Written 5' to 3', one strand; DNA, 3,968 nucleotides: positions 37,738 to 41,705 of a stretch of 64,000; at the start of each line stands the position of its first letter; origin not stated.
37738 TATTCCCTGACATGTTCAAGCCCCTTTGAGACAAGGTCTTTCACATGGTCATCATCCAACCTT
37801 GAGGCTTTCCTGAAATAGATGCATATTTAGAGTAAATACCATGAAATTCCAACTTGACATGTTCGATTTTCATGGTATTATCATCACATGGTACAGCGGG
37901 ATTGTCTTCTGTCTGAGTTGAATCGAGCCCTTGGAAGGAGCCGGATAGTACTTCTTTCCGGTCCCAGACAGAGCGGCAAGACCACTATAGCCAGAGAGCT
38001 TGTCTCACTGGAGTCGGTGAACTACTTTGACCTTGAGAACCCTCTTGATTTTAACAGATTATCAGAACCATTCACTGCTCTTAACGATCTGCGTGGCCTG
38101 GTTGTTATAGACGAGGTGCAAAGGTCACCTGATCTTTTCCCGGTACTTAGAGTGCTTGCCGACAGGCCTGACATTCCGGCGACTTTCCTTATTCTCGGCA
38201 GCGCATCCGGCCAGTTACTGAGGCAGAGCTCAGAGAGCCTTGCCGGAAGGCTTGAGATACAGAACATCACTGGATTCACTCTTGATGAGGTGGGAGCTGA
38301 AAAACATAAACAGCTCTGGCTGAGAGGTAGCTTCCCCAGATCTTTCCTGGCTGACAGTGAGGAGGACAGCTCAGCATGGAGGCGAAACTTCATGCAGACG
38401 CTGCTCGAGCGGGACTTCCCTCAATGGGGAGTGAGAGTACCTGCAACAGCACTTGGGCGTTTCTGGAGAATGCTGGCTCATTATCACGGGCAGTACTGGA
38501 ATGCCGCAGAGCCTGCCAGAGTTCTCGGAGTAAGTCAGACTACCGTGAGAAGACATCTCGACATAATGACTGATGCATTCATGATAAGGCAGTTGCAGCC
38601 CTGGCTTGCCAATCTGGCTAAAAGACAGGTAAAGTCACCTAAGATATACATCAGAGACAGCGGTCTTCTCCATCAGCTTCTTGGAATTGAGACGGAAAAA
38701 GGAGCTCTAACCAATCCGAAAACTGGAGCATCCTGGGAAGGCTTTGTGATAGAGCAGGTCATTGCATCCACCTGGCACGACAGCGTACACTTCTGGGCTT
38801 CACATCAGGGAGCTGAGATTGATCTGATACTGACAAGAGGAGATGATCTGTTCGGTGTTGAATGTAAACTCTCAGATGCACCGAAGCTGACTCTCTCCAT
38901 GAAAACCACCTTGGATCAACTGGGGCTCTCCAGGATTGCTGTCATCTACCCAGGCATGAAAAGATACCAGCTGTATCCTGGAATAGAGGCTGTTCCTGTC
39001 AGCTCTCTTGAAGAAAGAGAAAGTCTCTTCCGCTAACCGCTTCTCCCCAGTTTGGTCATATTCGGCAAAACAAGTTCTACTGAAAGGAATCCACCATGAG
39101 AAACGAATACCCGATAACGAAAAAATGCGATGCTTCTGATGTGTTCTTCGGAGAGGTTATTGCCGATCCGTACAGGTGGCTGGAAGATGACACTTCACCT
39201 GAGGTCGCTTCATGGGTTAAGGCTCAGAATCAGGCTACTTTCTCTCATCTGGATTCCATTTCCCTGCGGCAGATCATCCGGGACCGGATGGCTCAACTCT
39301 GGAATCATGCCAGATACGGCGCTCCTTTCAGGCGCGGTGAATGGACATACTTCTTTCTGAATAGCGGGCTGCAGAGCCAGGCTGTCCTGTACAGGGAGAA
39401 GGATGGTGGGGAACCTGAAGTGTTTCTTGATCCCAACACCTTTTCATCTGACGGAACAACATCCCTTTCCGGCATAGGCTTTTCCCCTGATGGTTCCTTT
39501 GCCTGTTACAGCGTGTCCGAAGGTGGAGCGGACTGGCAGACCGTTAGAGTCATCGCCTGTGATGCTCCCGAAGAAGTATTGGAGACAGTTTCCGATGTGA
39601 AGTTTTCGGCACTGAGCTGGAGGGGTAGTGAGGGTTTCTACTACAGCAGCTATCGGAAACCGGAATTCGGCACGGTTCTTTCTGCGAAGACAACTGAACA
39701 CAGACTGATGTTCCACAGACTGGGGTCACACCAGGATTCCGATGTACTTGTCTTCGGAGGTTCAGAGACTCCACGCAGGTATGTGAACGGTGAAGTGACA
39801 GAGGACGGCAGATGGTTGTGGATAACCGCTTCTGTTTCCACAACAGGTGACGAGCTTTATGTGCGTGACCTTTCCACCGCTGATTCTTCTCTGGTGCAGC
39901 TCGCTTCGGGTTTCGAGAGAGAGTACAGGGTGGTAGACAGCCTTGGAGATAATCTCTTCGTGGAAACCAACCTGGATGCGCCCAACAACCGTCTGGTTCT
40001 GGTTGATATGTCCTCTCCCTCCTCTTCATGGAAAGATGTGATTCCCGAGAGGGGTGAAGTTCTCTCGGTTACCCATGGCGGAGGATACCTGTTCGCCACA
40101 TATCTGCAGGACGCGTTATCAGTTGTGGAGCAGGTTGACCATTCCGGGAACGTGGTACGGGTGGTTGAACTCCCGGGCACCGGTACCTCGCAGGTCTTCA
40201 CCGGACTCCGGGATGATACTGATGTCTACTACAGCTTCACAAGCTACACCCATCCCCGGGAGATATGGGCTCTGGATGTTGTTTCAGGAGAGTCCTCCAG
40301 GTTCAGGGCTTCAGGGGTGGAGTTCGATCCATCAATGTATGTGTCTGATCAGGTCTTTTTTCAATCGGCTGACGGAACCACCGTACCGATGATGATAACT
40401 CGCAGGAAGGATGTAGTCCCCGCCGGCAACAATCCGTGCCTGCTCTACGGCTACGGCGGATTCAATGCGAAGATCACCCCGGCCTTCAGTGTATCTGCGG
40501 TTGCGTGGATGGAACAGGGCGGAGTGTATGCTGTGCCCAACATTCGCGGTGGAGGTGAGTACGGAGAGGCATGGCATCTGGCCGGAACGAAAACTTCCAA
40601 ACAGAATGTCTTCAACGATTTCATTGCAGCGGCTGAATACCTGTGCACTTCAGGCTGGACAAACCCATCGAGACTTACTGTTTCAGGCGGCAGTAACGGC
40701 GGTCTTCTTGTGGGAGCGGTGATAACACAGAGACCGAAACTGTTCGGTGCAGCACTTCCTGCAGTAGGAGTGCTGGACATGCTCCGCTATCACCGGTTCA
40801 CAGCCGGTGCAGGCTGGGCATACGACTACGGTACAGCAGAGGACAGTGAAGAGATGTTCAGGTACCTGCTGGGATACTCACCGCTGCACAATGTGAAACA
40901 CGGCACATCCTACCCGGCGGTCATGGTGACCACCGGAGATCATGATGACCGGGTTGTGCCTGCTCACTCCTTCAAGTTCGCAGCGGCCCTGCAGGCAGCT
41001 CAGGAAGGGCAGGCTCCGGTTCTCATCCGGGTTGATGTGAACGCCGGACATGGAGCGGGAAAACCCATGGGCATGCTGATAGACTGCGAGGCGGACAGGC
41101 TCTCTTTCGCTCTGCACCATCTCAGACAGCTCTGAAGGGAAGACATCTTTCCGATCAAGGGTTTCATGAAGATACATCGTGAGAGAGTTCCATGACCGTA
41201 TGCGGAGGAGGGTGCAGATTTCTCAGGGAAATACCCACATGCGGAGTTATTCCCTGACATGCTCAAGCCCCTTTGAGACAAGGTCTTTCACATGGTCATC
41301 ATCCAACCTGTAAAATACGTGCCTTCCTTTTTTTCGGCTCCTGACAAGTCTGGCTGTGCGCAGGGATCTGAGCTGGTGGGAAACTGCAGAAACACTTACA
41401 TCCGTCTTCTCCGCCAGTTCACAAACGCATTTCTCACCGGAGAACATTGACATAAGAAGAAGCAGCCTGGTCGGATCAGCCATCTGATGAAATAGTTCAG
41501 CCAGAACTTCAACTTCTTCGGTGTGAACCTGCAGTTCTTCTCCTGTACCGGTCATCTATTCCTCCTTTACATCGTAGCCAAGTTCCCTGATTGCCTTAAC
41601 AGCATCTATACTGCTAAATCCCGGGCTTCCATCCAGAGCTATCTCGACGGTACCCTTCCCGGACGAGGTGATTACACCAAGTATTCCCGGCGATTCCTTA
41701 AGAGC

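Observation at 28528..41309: Three cassettes within 13 kb, each bracketed by a long direct duplication of host junction sequence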

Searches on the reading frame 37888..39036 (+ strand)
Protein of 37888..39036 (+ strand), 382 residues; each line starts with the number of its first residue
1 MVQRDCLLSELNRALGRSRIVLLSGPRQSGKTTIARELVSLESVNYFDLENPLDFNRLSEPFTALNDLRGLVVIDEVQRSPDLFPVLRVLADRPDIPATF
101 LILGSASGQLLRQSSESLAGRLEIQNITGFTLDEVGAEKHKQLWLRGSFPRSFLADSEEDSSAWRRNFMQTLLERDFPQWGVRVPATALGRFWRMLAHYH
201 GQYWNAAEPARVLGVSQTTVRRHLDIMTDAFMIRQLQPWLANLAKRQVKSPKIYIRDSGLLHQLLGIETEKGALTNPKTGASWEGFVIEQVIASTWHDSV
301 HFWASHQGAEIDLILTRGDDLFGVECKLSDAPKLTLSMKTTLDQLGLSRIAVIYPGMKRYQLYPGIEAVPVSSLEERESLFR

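Call 8: search_protein_families(library=pfam, proteins=[window:37888-39036:+], max_evalue=0.01)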
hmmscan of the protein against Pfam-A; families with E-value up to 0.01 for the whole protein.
window:37888-39036:+ (382 aa): 7 families
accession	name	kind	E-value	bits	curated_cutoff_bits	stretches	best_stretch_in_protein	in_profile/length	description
PF13635.12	DUF4143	-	6.2e-43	146.7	28.1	1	174-329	1-160/160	Domain of unknown function (DUF4143)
PF13173.12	AAA_14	-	5.5e-23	81.8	27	1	18-135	2-128/129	AAA domain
PF13191.12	AAA_16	-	7.9e-05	23.6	32.6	1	7-43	8-50/167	AAA ATPase domain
PF18024.7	HTH_50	-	0.00093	19.3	27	0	195-223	15-43/50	Helix-turn-helix domain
PF13401.12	AAA_22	-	0.0014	19.4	27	0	18-42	5-29/130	AAA domain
PF20720.3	nSTAND3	-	0.0026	17.9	27.2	1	11-40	10-39/155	Novel STAND NTPase 3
PF12840.13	HTH_20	-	0.0073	16.7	27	0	210-230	25-45/51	Helix-turn-helix domain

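Call 9: search_protein_families(library=ncbifam, proteins=[window:37888-39036:+], max_evalue=0.01)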
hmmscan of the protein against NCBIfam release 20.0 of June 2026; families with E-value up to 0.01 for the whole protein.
window:37888-39036:+ (382 aa): 0 families

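Call 77: find_related_loci(query=window:37888-39036:+, collection=viral_contigs, flank=8000)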
Query window:37888-39036:+ (382 aa) in viral_contigs; peptide patterns used: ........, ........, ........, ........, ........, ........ (x = any residue, [..] = any of these).
28 stretches matched a pattern, but none encodes a relative of the query by tblastn (E <= 1e-3).

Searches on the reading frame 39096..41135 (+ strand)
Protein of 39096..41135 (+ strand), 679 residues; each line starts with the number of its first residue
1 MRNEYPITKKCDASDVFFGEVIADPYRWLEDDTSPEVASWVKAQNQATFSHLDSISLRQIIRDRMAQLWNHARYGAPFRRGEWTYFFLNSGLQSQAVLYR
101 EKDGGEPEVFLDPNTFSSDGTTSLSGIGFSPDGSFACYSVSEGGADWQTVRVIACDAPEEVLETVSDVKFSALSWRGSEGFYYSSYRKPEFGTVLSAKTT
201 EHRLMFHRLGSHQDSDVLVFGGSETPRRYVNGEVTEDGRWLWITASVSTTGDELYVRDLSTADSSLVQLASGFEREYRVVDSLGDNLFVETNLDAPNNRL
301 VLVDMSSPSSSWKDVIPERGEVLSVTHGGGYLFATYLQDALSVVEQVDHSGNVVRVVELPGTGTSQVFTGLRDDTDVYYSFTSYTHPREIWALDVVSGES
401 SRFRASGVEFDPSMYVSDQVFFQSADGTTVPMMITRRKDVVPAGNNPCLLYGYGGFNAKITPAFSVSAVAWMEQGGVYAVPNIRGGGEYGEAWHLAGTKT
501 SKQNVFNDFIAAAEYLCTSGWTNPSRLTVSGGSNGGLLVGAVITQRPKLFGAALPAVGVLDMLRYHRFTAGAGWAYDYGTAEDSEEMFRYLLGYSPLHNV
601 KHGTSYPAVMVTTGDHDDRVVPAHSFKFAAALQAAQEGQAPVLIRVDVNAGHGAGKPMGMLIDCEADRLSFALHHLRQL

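Call 9: search_protein_families(library=ncbifam, proteins=[window:39096-41135:+], max_evalue=0.01)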
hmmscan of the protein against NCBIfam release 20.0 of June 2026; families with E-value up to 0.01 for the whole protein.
window:39096-41135:+ (679 aa): 4 families
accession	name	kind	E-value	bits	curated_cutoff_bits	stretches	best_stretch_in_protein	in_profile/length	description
NF007511.0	PRK10115.1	equivalog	3e-60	204.4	1313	1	16-654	13-654/686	oligopeptidase B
NF053518.1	DipepPtdsDpp5Prph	equivalog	2.3e-11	42.9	900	1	375-627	352-609/655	dipeptidyl-peptidase Dpp5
NF050058.1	e_dPHAscl_type1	hypoth_equivalog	3.9e-06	26.6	150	1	475-635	52-207/276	extracellular catalytic domain type 1 short-chain-length polyhydroxyalkanoate depolymerase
NF007857.0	PRK10566.1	equivalog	0.0074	16.1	201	0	506-637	88-217/249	esterase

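Call 40: find_homologous_proteins(query=window:39096-41135:+, max_evalue=1e-50)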
Query window:39096-41135:+ (679 aa): 8000 proteins with E <= 1e-50 among 8000 candidates; the best 120 are listed.
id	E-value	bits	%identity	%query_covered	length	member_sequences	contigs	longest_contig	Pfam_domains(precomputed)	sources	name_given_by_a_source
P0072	0.0e+0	1573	100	100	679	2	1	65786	PF00326.28,PF02897.22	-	-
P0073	0.0e+0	1219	76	100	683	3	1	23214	PF00326.28,PF02897.22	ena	-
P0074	0.0e+0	1181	72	100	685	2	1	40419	PF00326.28,PF02897.22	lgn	-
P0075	0.0e+0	1132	71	100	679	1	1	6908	PF00326.28,PF02897.22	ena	-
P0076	0.0e+0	1126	71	100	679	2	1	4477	PF00326.28,PF02897.22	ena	-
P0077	0.0e+0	1125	71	100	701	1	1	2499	PF00326.28,PF02897.22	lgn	-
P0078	0.0e+0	1116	71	99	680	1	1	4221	PF00326.28,PF02897.22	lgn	-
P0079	0.0e+0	1104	69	99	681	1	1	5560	PF00326.28,PF02897.22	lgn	-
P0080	0.0e+0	1100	70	100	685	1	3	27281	PF00326.28,PF02897.22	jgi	-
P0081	0.0e+0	1084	70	99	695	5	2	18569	PF00326.28,PF02897.22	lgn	-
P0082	0.0e+0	1050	66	99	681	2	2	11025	PF00326.28,PF02897.22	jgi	-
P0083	5.1e-289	978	63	100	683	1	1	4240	PF00326.28,PF02897.22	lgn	-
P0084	9.9e-289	978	62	100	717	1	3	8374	PF00326.28,PF02897.22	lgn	-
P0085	6.9e-288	975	62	100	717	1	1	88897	PF00326.28,PF02897.22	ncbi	-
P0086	1.3e-287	974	62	100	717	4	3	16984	PF00326.28,PF02897.22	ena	-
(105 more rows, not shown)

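Call 41: find_encoding_contigs(protein=P0073, flank=10000, max_places=2)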
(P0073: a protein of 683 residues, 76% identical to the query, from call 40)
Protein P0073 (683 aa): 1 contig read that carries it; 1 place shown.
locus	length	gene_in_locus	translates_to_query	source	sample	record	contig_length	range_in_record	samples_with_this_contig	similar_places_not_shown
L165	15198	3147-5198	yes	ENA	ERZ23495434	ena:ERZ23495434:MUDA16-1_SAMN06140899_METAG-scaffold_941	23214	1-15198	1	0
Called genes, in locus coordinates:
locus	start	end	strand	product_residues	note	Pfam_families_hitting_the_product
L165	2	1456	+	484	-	?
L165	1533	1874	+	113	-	PF01022:HTH_5, PF12840:HTH_20, PF13412:HTH_24 (weak)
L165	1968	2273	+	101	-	-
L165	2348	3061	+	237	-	-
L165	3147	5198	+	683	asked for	PF02897:Peptidase_S9_N, PF00326:Peptidase_S9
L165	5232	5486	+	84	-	-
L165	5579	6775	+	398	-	-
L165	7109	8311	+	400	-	PF02446:Glyco_hydro_77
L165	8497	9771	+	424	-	PF00291:PALP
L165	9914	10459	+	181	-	PF00932:LTD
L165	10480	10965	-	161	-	PF00383:dCMP_cyt_deam_1, PF14437:MafB19-deam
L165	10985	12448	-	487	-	-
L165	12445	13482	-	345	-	PF00633:HHH (weak), PF12836:HHH_3, PF14520:HHH_5 (faint)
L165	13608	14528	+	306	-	-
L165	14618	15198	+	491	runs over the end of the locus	PF01368:DHH, PF02272:DHHA1 (weak)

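Call 42: find_encoding_contigs(protein=P0074, flank=10000, max_places=2)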
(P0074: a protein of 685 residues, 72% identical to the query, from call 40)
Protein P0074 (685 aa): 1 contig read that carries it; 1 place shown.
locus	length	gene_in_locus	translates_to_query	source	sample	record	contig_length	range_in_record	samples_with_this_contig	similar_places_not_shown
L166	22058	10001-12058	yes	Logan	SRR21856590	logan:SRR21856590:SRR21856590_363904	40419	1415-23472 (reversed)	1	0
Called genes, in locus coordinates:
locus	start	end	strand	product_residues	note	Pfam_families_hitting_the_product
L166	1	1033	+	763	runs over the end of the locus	PF13439:Glyco_transf_4 (faint), PF13579:Glyco_trans_4_4 (faint), PF00534:Glycos_transf_1 (weak), PF13692:Glyco_trans_1_4 (weak), PF00534:Glycos_transf_1, PF13692:Glyco_trans_1_4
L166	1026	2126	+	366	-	PF09587:PGA_cap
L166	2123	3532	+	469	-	PF00501:AMP-binding, PF27533:CapK_C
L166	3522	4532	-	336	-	PF04007:DUF354, PF13579:Glyco_trans_4_4 (faint)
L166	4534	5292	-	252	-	-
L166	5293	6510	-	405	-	-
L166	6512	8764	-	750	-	PF00107:ADH_zinc_N, PF01408:GFO_IDH_MocA, PF02894:GFO_IDH_MocA_C (weak), PF22725:GFO_IDH_MocA_C3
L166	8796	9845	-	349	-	PF14870:PSII_BNR, PF02012:BNR (faint), PF15902:Sortilin-Vps10 (faint), PF14870:PSII_BNR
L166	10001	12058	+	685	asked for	PF02897:Peptidase_S9_N, PF00326:Peptidase_S9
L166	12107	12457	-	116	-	-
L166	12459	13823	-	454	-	-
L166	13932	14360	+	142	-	-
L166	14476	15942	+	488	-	-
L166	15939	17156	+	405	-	PF00155:Aminotran_1_2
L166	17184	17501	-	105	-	PF01035:DNA_binding_1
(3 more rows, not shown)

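Call 73: list_cluster_members(proteins=[window:39096-41135:+, window:37888-39036:+, window:31899-32318:-, window:31296-31868:-, window:28641-29294:-, window:30225-30974:-, window:41247-41555:-])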
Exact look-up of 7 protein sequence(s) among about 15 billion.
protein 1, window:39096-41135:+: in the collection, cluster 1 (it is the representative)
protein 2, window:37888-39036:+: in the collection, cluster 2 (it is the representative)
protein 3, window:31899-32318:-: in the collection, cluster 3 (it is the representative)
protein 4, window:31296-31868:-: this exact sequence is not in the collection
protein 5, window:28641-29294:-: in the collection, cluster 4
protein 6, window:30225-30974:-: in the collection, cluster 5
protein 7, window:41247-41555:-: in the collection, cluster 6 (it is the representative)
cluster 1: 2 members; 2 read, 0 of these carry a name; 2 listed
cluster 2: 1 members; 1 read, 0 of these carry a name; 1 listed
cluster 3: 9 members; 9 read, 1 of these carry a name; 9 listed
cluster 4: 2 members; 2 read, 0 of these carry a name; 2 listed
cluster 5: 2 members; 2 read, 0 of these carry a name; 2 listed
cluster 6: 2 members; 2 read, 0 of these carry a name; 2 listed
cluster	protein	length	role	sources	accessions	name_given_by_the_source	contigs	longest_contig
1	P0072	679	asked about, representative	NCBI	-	-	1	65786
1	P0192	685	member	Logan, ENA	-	-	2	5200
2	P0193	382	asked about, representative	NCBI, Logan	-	-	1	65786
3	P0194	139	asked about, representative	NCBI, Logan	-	-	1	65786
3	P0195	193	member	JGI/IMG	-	prepilin-type N-terminal cleavage/methylation domain-containing protein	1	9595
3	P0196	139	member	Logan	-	-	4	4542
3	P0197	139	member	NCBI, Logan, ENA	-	-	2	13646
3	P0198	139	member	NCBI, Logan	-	-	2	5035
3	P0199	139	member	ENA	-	-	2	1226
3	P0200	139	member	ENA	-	-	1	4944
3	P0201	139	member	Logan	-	-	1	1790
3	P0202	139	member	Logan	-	-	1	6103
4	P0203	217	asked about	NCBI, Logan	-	-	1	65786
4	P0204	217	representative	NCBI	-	-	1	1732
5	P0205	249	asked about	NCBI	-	-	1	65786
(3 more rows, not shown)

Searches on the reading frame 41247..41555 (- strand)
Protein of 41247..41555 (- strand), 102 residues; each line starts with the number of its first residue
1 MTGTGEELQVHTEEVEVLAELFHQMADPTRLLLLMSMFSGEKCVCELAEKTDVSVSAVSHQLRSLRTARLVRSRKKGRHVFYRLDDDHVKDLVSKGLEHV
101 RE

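Call 8: search_protein_families(library=pfam, proteins=[window:41247-41555:-], max_evalue=0.01)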
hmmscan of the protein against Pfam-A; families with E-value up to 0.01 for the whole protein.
window:41247-41555:- (102 aa): 9 families
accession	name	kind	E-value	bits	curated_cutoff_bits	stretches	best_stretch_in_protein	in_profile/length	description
PF01022.26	HTH_5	-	3.3e-17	62.5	22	1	27-73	1-47/47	Bacterial regulatory protein, arsR family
PF25212.1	HVO_A0114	-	0.00013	22.1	27.6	1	14-80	9-75/84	HVO_A0114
PF12840.13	HTH_20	-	0.0014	19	27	1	46-74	23-51/51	Helix-turn-helix domain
PF02002.24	TFIIE_alpha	-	0.0018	18.6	22.9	1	17-101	2-93/105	TFIIE alpha subunit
PF13463.12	HTH_27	-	0.0028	18.3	22.2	1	39-84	16-64/68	Winged helix DNA-binding domain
PF12802.13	MarR_2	-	0.0033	18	27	1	46-78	25-60/61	MarR family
PF02082.26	Rrf2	-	0.0043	17.6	30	1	30-84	10-65/132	Iron-dependent Transcriptional regulator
PF01978.25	TrmB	-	0.0056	16.9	25.6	0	39-82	20-63/68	Sugar-specific transcriptional regulator TrmB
PF13412.12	HTH_24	-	0.0057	16.6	21.9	0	46-69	22-45/48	Winged helix-turn-helix DNA-binding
